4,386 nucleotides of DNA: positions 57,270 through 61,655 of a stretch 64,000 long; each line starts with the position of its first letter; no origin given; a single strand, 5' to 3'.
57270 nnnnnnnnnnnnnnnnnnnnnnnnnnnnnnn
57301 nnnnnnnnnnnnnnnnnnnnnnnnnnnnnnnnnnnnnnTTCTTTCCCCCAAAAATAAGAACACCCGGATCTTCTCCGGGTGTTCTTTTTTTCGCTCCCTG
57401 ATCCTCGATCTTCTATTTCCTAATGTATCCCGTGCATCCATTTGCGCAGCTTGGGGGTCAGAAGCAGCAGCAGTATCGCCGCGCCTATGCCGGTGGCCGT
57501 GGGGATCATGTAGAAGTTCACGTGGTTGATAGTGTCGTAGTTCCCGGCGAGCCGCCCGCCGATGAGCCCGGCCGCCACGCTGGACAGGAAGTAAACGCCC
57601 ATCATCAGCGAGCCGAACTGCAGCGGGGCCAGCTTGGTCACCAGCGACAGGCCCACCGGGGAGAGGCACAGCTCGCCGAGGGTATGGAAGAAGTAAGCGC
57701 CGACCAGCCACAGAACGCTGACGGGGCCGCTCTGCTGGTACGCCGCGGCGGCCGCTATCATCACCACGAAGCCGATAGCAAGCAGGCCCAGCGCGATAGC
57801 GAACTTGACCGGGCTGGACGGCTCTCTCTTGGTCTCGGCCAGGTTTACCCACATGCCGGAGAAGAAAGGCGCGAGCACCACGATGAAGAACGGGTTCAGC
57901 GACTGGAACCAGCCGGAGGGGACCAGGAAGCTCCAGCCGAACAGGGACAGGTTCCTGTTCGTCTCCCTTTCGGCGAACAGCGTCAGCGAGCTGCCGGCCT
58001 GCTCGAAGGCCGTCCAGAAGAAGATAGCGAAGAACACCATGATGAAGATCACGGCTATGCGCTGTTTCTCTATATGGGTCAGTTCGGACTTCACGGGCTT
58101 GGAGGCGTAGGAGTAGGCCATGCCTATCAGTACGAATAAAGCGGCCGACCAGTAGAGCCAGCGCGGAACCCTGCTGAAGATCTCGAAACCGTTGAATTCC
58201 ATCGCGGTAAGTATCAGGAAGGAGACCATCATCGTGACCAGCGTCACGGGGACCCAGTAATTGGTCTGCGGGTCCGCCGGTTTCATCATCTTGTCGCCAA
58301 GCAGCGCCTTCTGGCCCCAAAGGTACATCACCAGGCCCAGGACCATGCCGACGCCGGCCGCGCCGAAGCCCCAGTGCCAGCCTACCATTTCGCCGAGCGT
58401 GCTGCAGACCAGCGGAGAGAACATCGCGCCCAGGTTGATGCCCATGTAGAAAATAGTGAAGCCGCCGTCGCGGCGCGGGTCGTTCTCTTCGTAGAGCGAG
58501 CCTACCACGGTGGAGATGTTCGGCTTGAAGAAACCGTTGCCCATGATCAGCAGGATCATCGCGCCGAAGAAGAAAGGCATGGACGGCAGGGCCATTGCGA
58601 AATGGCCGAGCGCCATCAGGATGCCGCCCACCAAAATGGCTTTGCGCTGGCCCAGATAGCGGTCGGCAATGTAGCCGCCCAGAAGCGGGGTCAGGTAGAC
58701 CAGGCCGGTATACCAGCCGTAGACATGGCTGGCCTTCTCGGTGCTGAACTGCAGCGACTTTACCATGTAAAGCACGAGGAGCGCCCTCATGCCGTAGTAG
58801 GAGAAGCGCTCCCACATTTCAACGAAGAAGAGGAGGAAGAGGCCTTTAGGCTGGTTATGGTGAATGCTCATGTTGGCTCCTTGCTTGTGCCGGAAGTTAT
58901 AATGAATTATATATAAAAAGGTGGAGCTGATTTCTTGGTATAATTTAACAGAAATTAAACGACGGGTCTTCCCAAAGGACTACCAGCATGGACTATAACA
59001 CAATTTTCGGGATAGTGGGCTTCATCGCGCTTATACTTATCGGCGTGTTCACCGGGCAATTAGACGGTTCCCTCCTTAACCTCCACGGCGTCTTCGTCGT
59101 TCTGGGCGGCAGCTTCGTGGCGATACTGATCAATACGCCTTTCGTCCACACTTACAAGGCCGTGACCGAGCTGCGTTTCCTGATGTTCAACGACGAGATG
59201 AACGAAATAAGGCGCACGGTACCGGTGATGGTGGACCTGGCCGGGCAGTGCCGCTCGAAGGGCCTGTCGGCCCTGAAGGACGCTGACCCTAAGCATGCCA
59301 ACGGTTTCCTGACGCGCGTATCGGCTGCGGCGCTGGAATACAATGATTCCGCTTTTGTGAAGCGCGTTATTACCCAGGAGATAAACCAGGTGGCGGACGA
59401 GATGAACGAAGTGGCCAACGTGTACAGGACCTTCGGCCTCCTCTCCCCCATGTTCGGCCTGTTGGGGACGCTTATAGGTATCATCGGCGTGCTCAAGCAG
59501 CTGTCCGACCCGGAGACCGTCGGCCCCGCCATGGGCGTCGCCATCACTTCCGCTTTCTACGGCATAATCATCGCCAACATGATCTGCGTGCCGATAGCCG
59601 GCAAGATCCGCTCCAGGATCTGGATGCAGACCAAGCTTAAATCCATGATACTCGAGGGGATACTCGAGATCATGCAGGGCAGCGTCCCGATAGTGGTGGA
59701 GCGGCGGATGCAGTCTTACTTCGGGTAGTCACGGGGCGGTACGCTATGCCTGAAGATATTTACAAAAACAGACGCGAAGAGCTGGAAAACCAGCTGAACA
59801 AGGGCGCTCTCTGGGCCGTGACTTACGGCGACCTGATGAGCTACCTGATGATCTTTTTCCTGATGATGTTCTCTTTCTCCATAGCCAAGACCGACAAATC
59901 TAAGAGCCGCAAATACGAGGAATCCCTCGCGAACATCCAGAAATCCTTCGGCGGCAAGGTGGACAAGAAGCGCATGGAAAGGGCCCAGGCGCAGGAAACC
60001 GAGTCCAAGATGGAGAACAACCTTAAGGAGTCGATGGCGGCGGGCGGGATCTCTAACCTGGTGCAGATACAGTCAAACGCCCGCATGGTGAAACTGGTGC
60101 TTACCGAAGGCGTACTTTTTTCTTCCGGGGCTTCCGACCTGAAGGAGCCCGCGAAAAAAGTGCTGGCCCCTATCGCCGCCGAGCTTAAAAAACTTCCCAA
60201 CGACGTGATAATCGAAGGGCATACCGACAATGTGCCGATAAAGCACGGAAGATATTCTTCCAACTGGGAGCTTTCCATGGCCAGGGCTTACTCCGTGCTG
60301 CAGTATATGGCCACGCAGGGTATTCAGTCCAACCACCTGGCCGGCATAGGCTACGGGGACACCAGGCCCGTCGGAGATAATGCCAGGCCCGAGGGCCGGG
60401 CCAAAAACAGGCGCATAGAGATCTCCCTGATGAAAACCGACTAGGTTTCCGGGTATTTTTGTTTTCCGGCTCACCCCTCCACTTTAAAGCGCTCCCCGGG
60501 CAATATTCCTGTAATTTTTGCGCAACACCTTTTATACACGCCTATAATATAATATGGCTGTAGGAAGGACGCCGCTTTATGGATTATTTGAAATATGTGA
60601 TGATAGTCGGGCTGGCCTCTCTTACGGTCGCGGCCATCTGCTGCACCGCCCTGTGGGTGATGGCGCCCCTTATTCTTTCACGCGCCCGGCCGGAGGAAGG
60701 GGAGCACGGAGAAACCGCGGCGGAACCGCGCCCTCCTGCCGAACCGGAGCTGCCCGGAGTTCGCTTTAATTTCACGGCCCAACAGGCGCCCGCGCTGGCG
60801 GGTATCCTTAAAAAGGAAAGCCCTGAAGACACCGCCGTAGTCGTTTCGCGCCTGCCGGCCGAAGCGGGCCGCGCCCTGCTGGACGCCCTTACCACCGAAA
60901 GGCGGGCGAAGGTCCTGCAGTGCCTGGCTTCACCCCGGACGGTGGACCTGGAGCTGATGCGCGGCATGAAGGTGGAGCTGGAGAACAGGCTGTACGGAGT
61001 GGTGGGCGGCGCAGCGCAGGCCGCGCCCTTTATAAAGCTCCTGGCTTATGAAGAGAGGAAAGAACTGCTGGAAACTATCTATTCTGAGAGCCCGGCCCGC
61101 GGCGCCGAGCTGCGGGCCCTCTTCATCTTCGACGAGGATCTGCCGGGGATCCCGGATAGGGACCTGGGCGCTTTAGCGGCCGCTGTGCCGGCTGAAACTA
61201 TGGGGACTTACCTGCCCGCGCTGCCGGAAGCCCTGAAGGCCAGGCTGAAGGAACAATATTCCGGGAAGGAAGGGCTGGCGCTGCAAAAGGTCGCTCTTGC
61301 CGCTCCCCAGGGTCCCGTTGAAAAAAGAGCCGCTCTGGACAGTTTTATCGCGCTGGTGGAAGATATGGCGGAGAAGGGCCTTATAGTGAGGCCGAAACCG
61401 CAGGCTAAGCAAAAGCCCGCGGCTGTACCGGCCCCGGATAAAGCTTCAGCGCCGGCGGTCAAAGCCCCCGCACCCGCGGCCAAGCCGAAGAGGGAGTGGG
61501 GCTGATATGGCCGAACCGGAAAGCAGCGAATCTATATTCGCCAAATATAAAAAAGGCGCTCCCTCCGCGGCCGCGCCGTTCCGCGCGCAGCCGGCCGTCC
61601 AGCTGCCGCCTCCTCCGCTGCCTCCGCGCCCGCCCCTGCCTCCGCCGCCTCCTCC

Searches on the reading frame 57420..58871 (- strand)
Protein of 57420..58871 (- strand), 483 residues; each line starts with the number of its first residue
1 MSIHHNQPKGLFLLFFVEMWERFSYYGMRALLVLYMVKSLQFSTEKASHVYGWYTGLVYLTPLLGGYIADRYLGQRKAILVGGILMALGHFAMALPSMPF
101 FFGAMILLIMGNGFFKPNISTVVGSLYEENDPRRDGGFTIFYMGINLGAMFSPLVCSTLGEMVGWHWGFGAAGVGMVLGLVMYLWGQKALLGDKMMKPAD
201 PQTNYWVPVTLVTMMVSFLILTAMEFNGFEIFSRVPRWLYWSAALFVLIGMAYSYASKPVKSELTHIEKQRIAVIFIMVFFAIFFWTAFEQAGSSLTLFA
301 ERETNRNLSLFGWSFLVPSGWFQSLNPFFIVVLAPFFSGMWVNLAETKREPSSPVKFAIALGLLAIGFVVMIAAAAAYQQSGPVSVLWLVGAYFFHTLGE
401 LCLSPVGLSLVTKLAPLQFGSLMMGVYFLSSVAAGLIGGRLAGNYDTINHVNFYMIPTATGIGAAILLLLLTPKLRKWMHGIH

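Call 61: search_protein_families(library=pfam, proteins=[window:57420-58871:-], max_evalue=0.0001)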
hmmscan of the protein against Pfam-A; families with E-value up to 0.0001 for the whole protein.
window:57420-58871:- (483 aa): 2 families
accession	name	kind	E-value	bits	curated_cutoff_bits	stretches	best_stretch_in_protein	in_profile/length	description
PF00854.27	PTR2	-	8e-71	239.4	27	1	77-446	2-380/392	POT family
PF07690.21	MFS_1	-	2.2e-23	83.2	33.4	1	21-289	8-290/347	Major Facilitator Superfamily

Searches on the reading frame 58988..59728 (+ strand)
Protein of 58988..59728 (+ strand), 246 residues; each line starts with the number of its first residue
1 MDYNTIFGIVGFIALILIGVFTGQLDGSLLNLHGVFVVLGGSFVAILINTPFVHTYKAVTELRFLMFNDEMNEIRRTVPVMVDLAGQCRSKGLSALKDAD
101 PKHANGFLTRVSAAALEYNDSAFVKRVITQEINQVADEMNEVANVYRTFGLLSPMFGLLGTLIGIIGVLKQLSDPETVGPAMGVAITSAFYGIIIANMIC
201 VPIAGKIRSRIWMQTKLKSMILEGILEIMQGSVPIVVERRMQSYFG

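Call 61: search_protein_families(library=pfam, proteins=[window:58988-59728:+], max_evalue=0.0001)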
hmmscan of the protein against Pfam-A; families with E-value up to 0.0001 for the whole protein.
window:58988-59728:+ (246 aa): 1 family
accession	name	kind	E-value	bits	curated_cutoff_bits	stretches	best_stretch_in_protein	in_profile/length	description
PF01618.21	MotA_ExbB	-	4.2e-21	75.5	22.9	1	109-215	7-122/127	MotA/TolQ/ExbB proton channel family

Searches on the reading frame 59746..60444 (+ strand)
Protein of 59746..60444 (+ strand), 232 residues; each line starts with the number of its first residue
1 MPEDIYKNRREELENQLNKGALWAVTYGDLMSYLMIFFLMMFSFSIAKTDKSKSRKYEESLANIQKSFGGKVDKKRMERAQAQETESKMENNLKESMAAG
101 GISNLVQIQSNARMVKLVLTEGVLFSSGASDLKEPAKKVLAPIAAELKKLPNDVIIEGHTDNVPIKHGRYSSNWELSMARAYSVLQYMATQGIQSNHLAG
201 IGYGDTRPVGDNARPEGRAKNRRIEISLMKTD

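Call 61: search_protein_families(library=pfam, proteins=[window:59746-60444:+], max_evalue=0.0001)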
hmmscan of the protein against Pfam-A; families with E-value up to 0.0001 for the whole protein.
window:59746-60444:+ (232 aa): 2 families
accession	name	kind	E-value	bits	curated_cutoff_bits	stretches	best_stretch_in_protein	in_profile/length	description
PF00691.25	OmpA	-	1.8e-19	70.4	27.2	1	124-222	1-98/98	OmpA family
PF13677.11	MotB_plug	-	1.4e-12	47.4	24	1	9-62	5-55/58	Membrane MotB of proton-channel complex MotA/MotB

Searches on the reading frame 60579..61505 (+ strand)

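Call 61: search_protein_families(library=pfam, proteins=[window:60579-61505:+], max_evalue=0.0001)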
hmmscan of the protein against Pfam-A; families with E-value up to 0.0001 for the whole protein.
window:60579-61505:+ (308 aa): 1 family
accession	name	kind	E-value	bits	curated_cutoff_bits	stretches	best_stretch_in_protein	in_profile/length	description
PF14841.11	FliG_M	-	3.3e-08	34.1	25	1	72-142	3-73/76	FliG middle domain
